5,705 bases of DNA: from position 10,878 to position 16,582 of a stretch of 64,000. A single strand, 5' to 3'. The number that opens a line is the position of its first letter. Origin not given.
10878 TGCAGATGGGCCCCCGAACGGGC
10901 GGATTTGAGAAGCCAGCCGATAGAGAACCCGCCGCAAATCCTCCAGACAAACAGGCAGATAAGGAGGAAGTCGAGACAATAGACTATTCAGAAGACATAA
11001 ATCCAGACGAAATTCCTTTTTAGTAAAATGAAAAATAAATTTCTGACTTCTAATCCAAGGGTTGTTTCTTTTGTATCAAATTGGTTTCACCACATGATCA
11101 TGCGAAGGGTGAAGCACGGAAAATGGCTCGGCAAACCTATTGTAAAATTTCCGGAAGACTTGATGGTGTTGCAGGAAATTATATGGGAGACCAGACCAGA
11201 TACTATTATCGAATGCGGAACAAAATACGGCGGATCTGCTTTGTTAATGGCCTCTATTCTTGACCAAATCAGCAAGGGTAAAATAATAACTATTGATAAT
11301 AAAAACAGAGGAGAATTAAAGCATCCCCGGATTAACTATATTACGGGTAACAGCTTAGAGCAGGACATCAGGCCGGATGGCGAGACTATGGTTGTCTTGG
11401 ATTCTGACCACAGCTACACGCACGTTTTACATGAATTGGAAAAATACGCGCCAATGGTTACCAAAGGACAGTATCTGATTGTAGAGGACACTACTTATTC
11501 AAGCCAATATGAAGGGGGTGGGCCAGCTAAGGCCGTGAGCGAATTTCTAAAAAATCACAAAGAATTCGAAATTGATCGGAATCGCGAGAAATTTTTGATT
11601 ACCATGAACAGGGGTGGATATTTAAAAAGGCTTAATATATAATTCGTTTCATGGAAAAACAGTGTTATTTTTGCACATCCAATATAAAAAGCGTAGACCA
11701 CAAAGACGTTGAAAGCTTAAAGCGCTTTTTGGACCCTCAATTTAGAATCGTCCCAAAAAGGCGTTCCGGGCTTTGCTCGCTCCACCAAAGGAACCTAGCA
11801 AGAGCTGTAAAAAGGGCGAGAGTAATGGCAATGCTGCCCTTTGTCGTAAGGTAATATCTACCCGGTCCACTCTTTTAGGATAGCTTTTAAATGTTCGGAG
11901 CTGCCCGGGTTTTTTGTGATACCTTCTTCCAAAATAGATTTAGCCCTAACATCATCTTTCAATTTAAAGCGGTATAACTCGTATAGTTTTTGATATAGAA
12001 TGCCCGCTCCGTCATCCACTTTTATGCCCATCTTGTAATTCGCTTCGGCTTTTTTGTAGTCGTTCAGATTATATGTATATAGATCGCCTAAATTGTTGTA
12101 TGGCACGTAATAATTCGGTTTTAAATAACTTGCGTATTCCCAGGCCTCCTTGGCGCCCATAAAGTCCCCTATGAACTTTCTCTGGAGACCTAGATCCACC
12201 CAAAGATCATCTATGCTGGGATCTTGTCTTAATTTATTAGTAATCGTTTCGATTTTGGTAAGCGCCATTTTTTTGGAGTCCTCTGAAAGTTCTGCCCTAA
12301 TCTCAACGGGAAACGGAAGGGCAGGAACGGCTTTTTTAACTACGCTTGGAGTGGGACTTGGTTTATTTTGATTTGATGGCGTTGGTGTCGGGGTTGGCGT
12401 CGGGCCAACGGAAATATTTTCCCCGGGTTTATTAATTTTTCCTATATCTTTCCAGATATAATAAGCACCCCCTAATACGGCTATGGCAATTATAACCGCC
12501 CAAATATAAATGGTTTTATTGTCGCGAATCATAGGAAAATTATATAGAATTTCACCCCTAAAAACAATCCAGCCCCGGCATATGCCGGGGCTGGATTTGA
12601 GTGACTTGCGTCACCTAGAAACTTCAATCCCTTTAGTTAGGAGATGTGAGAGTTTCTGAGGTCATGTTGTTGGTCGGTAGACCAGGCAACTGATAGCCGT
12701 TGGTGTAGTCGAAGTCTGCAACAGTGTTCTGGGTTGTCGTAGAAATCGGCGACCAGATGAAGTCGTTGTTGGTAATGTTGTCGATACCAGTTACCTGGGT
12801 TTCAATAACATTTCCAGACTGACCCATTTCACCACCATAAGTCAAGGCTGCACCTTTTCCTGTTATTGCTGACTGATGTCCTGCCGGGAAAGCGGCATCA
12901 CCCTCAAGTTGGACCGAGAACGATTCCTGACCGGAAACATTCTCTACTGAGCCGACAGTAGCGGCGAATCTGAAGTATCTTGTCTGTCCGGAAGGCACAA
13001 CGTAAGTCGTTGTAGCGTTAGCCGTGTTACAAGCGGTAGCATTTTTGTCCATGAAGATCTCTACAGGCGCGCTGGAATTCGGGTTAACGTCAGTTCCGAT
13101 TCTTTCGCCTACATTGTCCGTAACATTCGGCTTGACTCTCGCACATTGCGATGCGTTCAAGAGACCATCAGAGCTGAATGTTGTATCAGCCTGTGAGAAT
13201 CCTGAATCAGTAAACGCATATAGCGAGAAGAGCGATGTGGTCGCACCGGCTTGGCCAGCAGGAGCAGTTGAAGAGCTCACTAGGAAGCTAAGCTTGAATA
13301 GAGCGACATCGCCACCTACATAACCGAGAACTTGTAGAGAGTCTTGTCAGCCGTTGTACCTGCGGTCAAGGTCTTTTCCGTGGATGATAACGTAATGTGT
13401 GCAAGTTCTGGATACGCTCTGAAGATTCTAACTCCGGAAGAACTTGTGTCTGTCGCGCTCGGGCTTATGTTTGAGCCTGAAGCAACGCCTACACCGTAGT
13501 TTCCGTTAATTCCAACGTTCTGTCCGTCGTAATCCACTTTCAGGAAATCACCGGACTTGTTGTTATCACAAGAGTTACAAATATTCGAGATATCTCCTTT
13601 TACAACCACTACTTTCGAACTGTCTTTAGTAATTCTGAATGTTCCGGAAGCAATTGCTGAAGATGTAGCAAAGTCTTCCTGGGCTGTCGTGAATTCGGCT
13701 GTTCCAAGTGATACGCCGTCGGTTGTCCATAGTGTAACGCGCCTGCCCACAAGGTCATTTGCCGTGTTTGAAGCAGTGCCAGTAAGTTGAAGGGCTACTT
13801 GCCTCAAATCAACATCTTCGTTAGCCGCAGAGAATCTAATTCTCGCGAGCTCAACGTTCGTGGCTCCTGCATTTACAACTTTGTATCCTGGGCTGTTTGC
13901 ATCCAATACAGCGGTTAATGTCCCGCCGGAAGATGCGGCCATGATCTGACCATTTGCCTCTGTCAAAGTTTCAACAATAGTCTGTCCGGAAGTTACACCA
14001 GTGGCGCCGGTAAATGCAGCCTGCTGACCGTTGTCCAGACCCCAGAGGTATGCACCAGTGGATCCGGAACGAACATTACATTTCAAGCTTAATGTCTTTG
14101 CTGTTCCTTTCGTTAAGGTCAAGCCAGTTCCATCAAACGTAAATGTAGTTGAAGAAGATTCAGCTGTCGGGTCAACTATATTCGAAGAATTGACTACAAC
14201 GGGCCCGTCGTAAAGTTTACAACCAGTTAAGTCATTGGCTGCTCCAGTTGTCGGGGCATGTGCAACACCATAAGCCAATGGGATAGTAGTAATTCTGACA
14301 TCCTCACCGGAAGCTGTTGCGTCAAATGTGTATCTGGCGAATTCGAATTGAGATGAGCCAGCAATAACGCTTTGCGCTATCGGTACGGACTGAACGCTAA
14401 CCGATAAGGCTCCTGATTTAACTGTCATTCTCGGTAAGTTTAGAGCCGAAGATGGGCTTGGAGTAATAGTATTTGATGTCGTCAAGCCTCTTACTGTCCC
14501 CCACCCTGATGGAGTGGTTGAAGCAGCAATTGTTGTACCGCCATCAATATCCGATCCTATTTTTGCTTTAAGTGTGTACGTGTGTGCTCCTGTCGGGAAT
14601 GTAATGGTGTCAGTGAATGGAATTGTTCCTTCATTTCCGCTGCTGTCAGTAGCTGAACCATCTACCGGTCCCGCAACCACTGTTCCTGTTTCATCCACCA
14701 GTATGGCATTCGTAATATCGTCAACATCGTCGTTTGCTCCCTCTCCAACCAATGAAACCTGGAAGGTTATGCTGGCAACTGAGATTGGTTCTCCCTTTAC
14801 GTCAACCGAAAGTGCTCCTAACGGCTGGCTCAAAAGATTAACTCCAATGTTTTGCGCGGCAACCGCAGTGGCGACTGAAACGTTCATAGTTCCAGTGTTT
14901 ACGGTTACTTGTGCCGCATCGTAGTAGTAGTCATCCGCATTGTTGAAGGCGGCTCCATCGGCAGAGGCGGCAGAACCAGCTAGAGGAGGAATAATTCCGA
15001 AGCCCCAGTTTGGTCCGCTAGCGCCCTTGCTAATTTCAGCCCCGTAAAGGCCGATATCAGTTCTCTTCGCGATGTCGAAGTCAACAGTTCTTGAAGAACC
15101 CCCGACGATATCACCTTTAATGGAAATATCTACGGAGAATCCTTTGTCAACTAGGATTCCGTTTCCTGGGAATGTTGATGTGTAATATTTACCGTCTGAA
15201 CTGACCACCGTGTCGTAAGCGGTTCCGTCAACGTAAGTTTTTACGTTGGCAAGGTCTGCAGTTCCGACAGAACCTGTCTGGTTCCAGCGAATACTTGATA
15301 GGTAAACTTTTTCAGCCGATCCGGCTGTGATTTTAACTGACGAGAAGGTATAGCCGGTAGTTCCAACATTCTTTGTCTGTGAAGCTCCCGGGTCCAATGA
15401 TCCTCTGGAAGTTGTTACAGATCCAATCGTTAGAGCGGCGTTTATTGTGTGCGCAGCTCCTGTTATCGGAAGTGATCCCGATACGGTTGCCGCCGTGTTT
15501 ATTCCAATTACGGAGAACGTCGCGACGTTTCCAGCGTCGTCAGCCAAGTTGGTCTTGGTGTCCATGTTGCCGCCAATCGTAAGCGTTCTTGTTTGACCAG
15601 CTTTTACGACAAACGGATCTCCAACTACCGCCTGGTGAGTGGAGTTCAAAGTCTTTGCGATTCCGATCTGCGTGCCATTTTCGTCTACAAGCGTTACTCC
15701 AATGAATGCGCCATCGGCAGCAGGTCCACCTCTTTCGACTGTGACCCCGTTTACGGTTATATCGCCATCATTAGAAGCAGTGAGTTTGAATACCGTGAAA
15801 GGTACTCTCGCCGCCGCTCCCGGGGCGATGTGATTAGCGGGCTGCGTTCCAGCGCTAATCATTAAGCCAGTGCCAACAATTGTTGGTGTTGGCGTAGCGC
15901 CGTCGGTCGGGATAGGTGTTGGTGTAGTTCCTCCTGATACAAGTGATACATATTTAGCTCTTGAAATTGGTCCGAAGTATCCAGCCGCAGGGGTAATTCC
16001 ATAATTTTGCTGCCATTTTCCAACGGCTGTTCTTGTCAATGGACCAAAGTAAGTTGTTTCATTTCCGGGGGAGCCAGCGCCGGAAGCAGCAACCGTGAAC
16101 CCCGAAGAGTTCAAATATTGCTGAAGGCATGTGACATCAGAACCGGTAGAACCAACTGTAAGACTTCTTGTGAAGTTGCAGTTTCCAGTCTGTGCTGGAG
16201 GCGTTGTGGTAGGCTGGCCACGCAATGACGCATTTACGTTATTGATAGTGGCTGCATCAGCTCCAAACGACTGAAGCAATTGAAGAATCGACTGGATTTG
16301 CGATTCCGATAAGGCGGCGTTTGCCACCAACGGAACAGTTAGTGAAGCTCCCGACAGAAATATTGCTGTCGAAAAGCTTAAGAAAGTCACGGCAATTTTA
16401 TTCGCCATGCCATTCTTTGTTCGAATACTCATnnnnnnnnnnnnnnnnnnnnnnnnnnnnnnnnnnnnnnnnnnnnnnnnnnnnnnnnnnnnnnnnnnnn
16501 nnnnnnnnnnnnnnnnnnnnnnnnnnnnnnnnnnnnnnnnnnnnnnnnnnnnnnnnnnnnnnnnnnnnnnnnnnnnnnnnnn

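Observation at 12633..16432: Giant GC-skewed surface protein with a peptidoglycan-binding domain, apparently split by a frame change near its C-terminus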

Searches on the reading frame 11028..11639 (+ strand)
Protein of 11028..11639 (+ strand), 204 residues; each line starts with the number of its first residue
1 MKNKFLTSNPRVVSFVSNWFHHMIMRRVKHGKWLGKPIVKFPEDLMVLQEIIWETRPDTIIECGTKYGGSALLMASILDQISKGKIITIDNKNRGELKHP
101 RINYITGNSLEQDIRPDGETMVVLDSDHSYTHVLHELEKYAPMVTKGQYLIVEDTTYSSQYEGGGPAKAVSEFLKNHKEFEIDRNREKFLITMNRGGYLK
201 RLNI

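Call 86: search_protein_families(library=pfam, proteins=[window:11028-11639:+], max_evalue=0.01)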
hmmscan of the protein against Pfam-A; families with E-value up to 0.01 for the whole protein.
window:11028-11639:+ (204 aa): 3 families
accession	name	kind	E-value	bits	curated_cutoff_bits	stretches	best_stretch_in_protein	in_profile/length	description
PF04989.18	RMNT_CmcI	-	2.2e-49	168.5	23.2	1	29-201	5-205/206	Rhamnosyl O-methyltransferase/CmcI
PF13578.12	Methyltransf_24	-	5.7e-09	37.2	26.3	1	61-155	1-105/105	Methyltransferase domain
PF05711.17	TylF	-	0.002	17.8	23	0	48-82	83-117/264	Macrocin-O-methyltransferase (TylF)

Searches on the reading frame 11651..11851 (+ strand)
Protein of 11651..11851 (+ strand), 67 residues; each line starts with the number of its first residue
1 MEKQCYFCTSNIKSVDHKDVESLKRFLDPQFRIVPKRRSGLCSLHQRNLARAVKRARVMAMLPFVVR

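Call 86: search_protein_families(library=pfam, proteins=[window:11651-11851:+], max_evalue=0.01)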
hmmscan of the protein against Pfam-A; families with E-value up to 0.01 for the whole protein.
window:11651-11851:+ (67 aa): 1 family
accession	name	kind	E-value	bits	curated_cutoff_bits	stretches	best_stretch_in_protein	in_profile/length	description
PF01084.26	Ribosomal_S18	-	1e-18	67.6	21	1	11-62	1-52/52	Ribosomal protein S18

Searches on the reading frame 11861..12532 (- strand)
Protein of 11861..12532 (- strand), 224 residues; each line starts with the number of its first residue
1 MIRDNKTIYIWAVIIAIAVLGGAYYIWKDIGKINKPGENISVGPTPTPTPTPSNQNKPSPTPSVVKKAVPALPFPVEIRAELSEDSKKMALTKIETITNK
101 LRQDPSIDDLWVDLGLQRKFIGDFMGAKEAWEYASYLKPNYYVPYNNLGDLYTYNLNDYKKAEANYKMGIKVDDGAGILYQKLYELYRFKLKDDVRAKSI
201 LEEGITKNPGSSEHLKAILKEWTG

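Call 82: search_protein_families(library=ncbifam, proteins=[window:11861-12532:-], max_evalue=0.1)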
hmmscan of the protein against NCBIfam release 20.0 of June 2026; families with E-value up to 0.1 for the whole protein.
window:11861-12532:- (224 aa): 3 families
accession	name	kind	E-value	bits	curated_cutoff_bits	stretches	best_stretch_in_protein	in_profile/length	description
TIGR02521.1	type_IV_pilW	equivalog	0.0063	16.1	154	1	97-213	54-170/234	type IV pilus biogenesis/stability protein PilW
TIGR02552.1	LcrH_SycD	equivalog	0.025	14.3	104.8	0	104-172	48-115/136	SycD/LcrH family type III secretion system chaperone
NF052312.1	T9SS_PorW_SprE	equivalog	0.03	12.9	250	0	147-202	550-607/716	type IX secretion system periplasmic lipoprotein PorW/SprE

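Call 83: search_protein_families(library=pfam, proteins=[window:11861-12532:-], max_evalue=0.1)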
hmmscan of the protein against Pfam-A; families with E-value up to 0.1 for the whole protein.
window:11861-12532:- (224 aa): 3 families
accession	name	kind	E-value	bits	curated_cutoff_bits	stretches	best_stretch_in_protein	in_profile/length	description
PF13431.12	TPR_17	-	3.3e-05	24.2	24.4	0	136-163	7-33/34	Tetratricopeptide repeat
PF13181.12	TPR_8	-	0.0061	17.1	25.7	1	145-171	4-29/34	Tetratricopeptide repeat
PF00515.34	TPR_1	-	0.029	14.6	27.8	0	145-173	4-31/34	Tetratricopeptide repeat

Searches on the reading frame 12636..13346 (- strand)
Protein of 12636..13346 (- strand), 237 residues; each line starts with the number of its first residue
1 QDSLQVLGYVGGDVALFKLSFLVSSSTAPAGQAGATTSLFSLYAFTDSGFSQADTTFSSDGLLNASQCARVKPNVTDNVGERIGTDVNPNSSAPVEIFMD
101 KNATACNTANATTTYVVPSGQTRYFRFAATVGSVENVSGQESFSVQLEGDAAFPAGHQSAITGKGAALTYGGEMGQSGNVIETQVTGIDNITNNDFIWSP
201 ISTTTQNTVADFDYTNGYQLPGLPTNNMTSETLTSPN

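Call 6: search_protein_families(library=pfam, proteins=[window:12636-13346:-], max_evalue=1)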
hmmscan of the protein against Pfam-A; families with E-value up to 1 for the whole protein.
window:12636-13346:- (237 aa): 0 families

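Call 55: search_protein_representatives(protein=window:12636-13319:-)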
Query: 228 residues. Proteins with E-value up to 0.001 (for the whole library): 144; up to 1e-10: 63; up to 1e-30: 21. The best 144 are listed.
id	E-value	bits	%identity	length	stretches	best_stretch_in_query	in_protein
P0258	2.6e-68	246.4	64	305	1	1-228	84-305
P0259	5.4e-46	173.5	55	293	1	2-228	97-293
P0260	7.9e-45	169.7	51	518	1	1-228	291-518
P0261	4.0e-44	167.4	50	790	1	2-228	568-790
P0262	5.8e-44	166.9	50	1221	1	1-228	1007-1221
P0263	4.4e-41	157.5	54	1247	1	1-228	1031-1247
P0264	6.2e-41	157.0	50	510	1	2-224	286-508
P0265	5.3e-39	150.7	58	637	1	2-228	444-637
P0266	8.4e-39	150.0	51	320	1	2-228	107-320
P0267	4.5e-38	147.6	51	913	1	2-228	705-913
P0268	5.9e-35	137.5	50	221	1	2-224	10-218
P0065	6.3e-35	137.4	51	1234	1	2-225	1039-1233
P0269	7.7e-35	137.1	54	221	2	2-147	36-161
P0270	1.8e-33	132.6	47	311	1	2-225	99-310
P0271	5.9e-33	130.9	49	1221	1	2-227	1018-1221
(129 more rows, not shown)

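Call 82: search_protein_families(library=ncbifam, proteins=[window:12636-13319:-], max_evalue=0.1)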
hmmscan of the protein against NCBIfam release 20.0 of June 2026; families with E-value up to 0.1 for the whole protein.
window:12636-13319:- (228 aa): 1 family
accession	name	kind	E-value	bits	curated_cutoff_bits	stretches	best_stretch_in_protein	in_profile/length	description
NF041936.1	MXAN_0125_fam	equivalog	0.0047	17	65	1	44-141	34-123/169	MXAN_0125 family MYXO-CTERM protein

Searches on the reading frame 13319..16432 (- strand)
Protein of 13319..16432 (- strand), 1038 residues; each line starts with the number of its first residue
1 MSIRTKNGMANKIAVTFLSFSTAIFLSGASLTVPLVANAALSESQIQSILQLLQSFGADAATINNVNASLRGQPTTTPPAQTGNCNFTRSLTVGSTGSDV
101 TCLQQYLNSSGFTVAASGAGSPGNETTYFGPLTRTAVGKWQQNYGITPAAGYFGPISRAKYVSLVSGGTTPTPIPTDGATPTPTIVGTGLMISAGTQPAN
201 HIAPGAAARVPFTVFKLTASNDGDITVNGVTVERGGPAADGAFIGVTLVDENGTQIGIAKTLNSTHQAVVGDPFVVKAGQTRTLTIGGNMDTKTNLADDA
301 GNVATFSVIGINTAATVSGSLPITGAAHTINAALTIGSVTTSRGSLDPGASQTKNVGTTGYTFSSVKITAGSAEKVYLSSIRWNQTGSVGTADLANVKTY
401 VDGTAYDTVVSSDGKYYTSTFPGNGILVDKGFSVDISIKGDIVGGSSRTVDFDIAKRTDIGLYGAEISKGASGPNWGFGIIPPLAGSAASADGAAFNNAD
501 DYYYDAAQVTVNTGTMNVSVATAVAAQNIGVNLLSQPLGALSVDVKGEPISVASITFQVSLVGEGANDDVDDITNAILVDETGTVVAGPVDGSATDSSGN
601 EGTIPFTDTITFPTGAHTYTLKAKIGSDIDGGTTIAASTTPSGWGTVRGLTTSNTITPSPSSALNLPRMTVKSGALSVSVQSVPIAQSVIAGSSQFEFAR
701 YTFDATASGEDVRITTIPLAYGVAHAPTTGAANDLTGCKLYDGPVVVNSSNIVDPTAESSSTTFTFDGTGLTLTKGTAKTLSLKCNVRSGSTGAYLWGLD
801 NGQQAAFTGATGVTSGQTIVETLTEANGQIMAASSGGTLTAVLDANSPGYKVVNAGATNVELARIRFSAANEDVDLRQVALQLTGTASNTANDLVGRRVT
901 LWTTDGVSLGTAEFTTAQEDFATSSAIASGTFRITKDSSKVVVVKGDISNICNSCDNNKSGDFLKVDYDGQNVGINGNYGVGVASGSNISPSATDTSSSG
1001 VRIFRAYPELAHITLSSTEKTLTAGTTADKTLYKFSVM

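Call 6: search_protein_families(library=pfam, proteins=[window:13319-16432:-], max_evalue=1)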
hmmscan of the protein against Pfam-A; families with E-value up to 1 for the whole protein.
window:13319-16432:- (1038 aa): 3 families
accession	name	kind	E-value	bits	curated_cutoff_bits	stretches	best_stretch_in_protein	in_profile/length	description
PF01471.23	PG_binding_1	-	5.1e-09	36.6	23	1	96-148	1-45/57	Putative peptidoglycan binding domain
PF14578.12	GTP_EFTU_D4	-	0.066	13.6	23.8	0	244-289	32-73/86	Elongation factor Tu domain 4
PF14873.11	BNR_assoc_N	-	0.21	11.7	25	0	365-434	24-97/153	N-terminal domain of BNR-repeat neuraminidase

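Call 82: search_protein_families(library=ncbifam, proteins=[window:13319-16432:-], max_evalue=0.1)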
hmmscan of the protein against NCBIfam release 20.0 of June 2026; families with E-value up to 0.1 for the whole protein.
window:13319-16432:- (1038 aa): 0 families
